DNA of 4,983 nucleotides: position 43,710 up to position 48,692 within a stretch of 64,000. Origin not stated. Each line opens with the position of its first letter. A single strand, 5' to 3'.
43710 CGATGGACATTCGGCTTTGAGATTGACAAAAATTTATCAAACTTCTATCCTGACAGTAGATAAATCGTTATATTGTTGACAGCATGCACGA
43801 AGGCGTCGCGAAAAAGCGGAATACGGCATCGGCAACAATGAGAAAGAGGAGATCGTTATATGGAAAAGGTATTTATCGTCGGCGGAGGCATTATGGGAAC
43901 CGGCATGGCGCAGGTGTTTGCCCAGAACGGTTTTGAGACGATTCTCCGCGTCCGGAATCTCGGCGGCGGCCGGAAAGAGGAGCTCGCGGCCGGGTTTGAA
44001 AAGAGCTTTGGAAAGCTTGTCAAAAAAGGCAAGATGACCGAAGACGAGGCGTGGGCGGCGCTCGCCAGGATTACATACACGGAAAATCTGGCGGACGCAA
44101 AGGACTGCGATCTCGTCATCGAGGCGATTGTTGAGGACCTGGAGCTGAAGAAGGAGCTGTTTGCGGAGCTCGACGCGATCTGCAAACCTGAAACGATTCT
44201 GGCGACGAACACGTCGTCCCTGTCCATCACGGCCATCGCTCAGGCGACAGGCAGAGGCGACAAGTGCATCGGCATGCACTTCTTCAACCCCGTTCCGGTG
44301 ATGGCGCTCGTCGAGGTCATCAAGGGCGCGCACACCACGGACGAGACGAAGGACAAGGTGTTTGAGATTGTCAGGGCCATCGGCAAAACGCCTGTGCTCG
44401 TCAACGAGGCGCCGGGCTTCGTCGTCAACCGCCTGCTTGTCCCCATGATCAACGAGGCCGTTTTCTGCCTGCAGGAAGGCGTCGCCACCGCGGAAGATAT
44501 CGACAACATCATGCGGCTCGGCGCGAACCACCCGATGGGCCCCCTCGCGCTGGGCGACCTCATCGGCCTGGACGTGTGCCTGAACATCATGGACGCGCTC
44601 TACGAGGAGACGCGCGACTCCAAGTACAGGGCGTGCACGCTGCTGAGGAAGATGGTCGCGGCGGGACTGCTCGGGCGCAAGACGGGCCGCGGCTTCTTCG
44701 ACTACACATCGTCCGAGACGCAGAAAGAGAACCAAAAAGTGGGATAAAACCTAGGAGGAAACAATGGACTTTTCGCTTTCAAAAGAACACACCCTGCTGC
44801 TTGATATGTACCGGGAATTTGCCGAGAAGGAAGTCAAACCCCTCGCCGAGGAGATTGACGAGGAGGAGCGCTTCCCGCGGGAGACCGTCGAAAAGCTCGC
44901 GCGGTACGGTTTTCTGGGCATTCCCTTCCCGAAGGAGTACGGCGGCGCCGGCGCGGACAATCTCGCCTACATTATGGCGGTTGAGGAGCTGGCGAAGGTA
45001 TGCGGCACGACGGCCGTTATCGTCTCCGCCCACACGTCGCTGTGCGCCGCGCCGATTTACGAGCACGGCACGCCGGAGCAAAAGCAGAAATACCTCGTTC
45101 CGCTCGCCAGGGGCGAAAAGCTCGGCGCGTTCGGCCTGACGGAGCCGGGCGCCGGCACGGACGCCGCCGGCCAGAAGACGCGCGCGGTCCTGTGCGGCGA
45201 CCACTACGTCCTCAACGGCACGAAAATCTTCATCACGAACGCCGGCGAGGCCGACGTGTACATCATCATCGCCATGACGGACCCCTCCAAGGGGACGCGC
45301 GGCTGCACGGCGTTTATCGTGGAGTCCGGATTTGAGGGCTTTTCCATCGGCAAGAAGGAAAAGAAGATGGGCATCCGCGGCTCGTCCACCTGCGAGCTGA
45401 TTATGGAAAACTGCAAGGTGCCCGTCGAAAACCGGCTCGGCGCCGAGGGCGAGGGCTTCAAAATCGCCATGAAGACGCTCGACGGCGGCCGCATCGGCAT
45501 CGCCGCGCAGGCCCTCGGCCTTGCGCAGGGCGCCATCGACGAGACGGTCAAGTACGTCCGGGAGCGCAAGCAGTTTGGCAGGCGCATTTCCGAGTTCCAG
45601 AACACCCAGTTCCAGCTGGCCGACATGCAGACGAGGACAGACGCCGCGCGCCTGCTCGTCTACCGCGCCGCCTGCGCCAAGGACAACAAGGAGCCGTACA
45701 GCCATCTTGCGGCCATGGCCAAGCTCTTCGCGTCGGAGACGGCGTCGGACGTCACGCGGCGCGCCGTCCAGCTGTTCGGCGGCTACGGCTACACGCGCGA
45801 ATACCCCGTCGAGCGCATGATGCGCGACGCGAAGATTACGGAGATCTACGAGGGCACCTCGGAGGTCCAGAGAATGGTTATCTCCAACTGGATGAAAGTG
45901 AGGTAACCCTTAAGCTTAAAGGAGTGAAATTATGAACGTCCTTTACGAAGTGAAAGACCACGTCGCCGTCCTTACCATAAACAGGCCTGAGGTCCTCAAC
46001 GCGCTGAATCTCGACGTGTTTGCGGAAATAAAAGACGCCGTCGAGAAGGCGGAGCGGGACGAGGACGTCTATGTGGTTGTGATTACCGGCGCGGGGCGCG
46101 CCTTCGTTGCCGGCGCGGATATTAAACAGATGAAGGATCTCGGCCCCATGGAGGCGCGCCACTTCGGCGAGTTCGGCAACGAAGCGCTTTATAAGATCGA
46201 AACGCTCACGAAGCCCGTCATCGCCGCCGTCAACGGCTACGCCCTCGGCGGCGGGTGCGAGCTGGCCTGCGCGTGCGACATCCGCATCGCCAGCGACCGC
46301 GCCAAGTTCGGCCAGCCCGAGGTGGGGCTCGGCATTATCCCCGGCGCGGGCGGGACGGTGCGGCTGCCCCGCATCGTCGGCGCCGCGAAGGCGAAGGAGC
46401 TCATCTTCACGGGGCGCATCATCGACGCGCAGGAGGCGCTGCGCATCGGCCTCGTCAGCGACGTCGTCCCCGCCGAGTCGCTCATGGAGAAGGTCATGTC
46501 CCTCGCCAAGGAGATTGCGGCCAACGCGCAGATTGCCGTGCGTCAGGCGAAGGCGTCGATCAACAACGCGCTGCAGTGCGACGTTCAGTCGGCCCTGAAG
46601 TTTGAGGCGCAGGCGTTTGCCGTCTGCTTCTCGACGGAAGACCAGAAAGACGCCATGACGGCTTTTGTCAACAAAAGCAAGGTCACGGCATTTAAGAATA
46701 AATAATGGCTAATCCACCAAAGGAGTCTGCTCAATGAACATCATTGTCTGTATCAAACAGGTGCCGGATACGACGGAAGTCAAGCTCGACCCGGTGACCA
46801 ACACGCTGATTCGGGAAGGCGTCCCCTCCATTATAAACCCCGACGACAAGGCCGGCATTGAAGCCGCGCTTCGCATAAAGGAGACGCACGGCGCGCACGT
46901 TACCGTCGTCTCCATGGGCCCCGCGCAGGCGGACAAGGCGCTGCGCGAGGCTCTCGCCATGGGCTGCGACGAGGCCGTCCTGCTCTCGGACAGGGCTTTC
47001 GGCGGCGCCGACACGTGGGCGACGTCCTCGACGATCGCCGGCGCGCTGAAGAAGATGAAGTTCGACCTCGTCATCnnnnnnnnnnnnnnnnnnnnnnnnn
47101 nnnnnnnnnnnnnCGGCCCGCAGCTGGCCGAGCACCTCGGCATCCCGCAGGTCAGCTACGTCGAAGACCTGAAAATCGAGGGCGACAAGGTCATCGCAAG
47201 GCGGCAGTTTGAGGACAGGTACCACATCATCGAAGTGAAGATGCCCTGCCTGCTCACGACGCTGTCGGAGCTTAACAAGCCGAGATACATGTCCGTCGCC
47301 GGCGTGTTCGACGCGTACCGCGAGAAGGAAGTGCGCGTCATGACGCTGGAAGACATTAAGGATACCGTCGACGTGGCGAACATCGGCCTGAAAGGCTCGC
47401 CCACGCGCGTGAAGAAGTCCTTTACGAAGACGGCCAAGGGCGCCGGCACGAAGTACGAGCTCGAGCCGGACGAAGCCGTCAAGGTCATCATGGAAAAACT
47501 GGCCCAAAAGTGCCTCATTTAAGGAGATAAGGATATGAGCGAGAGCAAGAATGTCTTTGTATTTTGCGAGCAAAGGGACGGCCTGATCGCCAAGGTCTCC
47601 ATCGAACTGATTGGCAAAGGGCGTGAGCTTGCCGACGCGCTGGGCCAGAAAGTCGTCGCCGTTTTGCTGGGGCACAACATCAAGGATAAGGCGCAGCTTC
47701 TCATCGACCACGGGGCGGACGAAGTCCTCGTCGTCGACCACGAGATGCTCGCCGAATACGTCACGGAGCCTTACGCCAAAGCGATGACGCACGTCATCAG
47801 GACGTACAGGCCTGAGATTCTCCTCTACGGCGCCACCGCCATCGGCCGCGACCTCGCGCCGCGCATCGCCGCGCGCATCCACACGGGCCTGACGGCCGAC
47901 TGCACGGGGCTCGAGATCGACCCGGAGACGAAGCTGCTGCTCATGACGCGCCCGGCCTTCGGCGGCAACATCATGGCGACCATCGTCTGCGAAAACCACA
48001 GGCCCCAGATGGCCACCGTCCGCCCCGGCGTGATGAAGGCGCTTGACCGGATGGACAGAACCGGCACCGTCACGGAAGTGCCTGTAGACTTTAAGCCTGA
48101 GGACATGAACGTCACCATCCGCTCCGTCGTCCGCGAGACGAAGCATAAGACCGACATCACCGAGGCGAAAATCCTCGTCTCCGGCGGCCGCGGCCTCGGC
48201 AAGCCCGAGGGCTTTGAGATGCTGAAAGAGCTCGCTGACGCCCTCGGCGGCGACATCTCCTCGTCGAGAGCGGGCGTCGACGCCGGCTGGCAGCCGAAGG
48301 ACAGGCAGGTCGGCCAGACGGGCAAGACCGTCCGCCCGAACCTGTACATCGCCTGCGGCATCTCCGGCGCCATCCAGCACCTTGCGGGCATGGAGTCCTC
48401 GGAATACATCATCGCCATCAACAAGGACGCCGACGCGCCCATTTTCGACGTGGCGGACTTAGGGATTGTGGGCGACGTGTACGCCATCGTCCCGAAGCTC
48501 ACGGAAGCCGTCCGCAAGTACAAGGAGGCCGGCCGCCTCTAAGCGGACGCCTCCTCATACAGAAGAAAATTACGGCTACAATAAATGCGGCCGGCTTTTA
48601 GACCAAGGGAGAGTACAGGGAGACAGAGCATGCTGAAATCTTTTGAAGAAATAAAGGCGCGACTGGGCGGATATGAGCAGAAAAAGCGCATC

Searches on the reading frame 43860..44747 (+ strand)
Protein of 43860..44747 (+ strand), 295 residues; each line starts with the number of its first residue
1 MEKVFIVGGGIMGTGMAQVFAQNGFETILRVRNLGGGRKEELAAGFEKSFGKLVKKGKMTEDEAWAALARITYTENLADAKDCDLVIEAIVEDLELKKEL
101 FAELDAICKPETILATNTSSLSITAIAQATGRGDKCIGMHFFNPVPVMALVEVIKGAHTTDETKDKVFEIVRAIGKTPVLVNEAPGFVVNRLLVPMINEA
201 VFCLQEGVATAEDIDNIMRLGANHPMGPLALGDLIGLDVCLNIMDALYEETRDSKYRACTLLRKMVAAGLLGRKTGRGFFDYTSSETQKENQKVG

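Call 43: search_protein_families(library=pfam, proteins=[window:43860-44747:+], max_evalue=0.00001)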
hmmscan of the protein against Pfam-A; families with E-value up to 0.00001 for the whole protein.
window:43860-44747:+ (295 aa): 2 families
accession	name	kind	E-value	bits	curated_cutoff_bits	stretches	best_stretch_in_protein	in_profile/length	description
PF02737.24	3HCDH_N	-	9.5e-63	211.8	22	1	3-183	1-179/180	3-hydroxyacyl-CoA dehydrogenase, NAD binding domain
PF00725.27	3HCDH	-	2e-37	128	22.1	1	186-282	1-97/97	3-hydroxyacyl-CoA dehydrogenase, C-terminal domain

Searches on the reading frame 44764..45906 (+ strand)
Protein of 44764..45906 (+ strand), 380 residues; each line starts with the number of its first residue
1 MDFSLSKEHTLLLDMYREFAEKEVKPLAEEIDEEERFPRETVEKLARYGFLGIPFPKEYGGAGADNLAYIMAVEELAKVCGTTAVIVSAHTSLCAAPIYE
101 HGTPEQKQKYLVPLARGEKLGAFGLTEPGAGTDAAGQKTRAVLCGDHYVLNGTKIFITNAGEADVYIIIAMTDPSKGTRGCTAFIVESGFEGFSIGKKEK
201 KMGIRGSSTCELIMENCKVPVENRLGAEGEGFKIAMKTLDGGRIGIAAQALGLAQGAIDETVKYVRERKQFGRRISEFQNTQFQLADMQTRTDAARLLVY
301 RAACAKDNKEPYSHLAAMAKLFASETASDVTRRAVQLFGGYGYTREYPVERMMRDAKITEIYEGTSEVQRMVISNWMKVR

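Call 43: search_protein_families(library=pfam, proteins=[window:44764-45906:+], max_evalue=0.00001)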
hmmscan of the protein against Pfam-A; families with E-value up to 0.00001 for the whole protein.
window:44764-45906:+ (380 aa): 4 families
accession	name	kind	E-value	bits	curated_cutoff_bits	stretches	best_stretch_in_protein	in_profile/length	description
PF00441.29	Acyl-CoA_dh_1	-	1.7e-56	191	22.4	1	229-377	1-149/150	Acyl-CoA dehydrogenase, C-terminal domain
PF02771.21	Acyl-CoA_dh_N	-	3.6e-42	143.8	22.9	1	6-118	1-113/113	Acyl-CoA dehydrogenase, N-terminal domain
PF08028.16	Acyl-CoA_dh_2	-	6.5e-31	107.8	22.7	1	244-366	1-133/134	Acyl-CoA dehydrogenase, C-terminal domain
PF02770.24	Acyl-CoA_dh_M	-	4.2e-26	91.4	33.3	1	122-217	1-97/97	Acyl-CoA dehydrogenase, middle domain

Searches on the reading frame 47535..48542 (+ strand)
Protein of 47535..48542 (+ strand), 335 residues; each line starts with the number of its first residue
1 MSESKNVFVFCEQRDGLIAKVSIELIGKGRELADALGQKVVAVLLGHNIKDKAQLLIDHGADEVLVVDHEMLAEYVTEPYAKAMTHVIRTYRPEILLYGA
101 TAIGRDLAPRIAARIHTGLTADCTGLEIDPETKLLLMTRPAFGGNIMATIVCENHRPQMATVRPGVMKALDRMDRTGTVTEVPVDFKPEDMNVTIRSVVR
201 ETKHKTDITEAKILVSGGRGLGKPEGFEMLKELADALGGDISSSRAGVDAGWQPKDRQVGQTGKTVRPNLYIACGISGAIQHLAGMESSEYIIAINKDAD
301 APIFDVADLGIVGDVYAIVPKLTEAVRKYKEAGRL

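Call 43: search_protein_families(library=pfam, proteins=[window:47535-48542:+], max_evalue=0.00001)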
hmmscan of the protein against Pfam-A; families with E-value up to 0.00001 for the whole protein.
window:47535-48542:+ (335 aa): 2 families
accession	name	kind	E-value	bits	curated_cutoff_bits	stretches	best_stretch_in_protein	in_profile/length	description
PF01012.27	ETF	-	3.6e-52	177.2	26.7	1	7-185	1-179/181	Electron transfer flavoprotein domain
PF00766.25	ETF_alpha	-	6.3e-37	125.9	27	1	207-287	1-81/81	Electron transfer flavoprotein FAD-binding domain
